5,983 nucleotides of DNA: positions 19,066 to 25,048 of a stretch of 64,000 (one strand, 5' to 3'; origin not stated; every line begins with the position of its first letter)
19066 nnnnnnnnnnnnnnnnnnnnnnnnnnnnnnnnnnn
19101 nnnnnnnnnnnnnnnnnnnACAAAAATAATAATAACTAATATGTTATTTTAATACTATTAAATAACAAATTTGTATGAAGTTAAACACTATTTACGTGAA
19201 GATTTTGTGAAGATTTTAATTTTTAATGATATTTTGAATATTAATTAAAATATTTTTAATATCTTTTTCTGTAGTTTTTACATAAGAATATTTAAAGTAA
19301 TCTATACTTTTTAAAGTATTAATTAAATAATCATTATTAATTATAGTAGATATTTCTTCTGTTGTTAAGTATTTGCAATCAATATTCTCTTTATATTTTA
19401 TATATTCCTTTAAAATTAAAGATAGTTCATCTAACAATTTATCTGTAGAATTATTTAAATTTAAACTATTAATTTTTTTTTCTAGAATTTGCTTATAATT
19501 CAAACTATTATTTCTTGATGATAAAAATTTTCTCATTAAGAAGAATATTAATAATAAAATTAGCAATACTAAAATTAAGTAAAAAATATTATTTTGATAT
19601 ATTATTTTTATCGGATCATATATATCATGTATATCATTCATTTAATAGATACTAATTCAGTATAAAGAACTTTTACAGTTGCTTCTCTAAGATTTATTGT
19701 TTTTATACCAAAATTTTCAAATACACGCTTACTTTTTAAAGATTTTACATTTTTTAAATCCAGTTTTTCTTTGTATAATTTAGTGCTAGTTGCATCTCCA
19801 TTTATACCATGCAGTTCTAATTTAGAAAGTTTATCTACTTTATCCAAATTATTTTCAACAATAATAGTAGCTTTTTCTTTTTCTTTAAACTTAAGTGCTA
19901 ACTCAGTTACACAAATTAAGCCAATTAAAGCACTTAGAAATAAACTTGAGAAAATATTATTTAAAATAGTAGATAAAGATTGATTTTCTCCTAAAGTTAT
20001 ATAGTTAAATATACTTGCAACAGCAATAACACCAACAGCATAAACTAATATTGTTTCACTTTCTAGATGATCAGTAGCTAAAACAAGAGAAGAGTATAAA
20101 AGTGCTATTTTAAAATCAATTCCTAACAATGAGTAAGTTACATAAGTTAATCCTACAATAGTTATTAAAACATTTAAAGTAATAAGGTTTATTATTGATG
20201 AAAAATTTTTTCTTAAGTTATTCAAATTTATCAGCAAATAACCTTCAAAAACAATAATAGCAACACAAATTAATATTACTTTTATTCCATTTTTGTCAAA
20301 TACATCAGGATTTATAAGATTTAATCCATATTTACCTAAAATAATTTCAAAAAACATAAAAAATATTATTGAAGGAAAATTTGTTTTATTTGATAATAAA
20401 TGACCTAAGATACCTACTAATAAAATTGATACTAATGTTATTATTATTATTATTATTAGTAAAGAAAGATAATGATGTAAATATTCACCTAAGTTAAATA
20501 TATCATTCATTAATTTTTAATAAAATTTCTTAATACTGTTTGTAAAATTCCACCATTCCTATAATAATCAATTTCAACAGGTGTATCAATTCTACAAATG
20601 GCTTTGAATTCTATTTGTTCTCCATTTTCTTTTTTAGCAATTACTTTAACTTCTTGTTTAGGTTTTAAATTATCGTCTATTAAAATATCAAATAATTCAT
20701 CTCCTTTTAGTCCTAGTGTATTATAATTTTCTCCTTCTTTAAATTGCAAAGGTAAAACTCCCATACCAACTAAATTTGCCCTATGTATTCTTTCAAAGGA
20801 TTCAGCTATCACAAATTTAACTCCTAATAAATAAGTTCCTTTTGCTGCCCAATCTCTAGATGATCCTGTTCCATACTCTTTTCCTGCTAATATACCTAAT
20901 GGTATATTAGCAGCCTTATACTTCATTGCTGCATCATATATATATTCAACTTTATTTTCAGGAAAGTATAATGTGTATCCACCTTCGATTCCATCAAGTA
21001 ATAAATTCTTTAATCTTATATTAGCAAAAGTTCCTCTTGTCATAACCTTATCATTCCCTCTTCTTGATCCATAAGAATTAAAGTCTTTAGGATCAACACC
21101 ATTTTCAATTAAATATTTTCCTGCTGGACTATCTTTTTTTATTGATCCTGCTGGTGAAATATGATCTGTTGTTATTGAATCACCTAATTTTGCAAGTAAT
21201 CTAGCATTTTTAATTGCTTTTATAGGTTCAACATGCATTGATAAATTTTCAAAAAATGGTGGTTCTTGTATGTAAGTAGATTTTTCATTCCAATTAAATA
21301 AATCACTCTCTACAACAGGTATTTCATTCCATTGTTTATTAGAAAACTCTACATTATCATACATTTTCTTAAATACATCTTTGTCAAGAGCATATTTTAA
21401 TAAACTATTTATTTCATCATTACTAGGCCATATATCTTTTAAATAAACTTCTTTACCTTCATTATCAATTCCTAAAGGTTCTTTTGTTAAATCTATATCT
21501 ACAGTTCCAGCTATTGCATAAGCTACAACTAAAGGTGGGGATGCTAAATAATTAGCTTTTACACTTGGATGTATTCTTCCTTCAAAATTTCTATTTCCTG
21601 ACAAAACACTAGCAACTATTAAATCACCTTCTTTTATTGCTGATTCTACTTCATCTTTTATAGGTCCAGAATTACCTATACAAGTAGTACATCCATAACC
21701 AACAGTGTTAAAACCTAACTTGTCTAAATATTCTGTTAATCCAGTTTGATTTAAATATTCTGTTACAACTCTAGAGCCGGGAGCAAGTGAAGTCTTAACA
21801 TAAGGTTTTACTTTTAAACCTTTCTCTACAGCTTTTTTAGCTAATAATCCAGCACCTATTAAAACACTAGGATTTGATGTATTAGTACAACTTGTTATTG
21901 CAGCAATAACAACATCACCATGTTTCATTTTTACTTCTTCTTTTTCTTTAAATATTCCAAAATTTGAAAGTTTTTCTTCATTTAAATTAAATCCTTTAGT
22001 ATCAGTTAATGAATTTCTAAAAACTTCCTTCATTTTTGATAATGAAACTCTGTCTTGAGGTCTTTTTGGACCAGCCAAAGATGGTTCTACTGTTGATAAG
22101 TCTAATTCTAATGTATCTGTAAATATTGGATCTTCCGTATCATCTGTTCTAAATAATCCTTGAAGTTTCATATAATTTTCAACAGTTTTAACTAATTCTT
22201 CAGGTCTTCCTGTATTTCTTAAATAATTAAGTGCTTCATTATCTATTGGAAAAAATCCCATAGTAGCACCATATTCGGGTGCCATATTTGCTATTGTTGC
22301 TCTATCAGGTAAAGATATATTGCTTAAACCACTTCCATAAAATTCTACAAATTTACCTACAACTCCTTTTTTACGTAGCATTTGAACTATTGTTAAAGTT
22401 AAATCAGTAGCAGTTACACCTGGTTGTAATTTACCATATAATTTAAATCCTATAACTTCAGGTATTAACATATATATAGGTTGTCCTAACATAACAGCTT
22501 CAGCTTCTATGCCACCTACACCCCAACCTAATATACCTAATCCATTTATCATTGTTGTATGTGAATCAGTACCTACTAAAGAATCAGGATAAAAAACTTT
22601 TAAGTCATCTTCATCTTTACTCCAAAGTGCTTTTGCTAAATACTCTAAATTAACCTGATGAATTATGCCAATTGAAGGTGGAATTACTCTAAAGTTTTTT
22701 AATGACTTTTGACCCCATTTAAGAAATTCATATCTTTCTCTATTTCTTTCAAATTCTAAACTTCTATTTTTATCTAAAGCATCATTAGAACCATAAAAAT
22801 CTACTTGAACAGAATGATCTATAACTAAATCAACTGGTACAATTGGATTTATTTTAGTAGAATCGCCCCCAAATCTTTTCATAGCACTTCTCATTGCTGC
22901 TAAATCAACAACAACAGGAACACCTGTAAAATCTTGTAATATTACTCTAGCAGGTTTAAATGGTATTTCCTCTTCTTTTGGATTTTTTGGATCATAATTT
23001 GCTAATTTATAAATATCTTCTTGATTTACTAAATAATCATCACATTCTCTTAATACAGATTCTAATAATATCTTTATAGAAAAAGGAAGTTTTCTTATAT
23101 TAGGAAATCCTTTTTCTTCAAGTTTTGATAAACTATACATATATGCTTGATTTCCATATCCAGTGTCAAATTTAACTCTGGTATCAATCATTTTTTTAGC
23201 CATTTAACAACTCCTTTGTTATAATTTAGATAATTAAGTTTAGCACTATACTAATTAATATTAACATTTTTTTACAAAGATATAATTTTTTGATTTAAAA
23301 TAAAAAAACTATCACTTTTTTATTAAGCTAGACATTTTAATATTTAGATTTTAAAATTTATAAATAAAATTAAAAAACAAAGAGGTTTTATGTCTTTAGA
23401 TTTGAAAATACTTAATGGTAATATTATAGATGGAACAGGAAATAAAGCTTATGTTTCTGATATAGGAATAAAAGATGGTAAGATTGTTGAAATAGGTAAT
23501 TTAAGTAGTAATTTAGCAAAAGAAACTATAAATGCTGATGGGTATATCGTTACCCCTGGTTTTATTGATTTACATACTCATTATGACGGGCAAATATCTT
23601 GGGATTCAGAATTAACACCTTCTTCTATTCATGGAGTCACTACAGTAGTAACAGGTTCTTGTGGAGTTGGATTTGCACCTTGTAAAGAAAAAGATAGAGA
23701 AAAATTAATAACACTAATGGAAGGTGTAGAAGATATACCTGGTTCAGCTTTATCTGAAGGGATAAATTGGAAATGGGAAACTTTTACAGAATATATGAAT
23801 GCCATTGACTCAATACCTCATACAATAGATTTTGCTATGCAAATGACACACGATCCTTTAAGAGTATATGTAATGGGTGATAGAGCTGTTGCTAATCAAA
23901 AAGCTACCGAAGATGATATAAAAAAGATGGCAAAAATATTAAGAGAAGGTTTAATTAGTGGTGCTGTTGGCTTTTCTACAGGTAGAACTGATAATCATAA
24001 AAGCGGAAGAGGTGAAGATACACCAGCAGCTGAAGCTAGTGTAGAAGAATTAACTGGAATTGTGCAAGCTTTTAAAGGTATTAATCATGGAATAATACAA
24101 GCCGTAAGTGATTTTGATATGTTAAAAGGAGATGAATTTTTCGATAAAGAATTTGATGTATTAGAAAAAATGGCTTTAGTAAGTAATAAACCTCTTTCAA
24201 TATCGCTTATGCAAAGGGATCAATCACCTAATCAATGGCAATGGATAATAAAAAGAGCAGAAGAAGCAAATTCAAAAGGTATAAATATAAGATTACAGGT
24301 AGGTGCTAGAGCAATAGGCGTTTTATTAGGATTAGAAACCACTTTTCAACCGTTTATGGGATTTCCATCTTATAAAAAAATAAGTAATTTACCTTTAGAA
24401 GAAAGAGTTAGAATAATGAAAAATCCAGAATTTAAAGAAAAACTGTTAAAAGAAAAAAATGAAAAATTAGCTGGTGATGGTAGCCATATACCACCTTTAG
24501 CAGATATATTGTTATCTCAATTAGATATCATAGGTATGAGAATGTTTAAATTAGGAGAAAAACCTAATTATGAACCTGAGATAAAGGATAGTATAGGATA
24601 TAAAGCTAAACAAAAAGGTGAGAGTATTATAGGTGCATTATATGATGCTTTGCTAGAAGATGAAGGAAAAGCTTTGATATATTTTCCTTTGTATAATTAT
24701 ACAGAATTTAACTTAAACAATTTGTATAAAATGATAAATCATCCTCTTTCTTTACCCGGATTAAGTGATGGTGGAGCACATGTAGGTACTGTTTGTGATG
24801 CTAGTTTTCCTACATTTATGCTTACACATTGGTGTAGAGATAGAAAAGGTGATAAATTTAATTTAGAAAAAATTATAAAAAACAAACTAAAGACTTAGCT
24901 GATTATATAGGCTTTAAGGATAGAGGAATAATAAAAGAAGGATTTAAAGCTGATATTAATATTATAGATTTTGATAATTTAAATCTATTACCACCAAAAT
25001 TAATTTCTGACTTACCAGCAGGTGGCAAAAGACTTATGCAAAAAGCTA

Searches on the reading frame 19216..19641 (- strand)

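Call 11: search_protein_families(library=pfam, proteins=[window:19216-19641:-], max_evalue=0.001)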
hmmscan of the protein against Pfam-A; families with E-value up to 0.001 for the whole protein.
window:19216-19641:- (141 aa): 1 family
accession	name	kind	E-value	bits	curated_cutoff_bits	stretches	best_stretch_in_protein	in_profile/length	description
PF14316.11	DUF4381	-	0.00042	21.1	27.2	1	4-81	3-80/145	Domain of unknown function (DUF4381)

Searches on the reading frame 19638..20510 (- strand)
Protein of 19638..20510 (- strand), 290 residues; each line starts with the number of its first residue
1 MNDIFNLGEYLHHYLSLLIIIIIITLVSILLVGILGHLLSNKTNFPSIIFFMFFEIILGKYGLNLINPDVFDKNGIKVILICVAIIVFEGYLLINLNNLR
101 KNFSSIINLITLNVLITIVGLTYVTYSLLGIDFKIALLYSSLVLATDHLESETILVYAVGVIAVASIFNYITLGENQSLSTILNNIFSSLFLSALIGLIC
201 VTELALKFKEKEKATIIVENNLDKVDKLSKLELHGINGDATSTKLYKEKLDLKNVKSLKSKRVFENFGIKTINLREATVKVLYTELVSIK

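Call 11: search_protein_families(library=pfam, proteins=[window:19638-20510:-], max_evalue=0.001)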
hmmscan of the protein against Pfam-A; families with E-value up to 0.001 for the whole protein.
window:19638-20510:- (290 aa): 1 family
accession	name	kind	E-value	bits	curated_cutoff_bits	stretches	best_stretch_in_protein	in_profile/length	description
PF00999.27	Na_H_Exchanger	-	3.2e-11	43.1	26.2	1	28-147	3-117/375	Sodium/hydrogen exchanger, transmembrane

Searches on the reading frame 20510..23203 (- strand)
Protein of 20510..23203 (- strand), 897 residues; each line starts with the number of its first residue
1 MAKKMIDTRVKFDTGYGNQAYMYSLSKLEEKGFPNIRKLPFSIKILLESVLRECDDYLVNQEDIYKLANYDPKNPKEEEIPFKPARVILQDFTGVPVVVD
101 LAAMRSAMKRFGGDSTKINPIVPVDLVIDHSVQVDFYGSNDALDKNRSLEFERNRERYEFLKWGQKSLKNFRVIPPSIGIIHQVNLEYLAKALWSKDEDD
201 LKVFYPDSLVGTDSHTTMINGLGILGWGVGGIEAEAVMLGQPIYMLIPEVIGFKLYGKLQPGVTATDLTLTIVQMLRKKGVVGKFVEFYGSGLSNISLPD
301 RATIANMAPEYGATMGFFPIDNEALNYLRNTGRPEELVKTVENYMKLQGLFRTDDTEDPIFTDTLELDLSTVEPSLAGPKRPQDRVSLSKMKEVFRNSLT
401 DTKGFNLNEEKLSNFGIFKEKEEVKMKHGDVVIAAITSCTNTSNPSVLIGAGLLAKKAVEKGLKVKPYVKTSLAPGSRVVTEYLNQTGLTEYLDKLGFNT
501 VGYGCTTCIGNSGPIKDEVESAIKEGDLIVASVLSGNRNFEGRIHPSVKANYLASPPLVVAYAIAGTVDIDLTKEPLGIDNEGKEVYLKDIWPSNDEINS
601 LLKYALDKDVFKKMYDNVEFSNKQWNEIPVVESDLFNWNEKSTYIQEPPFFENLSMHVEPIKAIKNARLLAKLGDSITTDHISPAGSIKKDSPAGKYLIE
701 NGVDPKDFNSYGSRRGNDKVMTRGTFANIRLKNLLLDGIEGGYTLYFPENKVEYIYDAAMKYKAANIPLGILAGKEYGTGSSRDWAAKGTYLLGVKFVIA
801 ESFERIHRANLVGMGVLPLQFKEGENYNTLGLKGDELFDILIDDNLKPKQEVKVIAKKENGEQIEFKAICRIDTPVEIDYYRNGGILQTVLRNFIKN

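Call 11: search_protein_families(library=pfam, proteins=[window:20510-23203:-], max_evalue=0.001)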
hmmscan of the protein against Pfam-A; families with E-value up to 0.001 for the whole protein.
window:20510-23203:- (897 aa): 2 families
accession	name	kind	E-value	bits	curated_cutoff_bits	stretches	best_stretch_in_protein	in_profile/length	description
PF00330.25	Aconitase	-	3e-171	570.9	28.7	1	76-566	12-463/463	Aconitase family (aconitate hydratase)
PF00694.25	Aconitase_C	-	2.8e-40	138.1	22.8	1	696-823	3-130/131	Aconitase C-terminal domain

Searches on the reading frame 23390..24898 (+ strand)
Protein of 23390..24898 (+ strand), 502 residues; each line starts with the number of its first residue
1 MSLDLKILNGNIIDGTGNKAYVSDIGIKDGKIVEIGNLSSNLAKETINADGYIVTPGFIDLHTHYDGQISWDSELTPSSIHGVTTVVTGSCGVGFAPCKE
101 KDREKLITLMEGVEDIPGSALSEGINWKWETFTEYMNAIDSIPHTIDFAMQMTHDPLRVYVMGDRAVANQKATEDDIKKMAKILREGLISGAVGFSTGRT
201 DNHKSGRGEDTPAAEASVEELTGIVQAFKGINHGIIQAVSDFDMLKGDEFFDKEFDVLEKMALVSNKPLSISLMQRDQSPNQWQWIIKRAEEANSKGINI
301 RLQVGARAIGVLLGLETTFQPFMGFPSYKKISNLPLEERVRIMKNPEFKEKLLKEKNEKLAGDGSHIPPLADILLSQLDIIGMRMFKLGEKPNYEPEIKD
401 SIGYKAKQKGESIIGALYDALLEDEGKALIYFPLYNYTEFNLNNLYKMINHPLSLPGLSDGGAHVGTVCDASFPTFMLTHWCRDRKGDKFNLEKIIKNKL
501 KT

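Call 11: search_protein_families(library=pfam, proteins=[window:23390-24898:+], max_evalue=0.001)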
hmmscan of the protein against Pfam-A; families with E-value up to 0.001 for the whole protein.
window:23390-24898:+ (502 aa): 1 family
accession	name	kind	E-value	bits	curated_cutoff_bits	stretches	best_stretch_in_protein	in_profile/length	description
PF07969.17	Amidohydro_3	-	4e-29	102.8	29.7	1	45-346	1-274/472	Amidohydrolase family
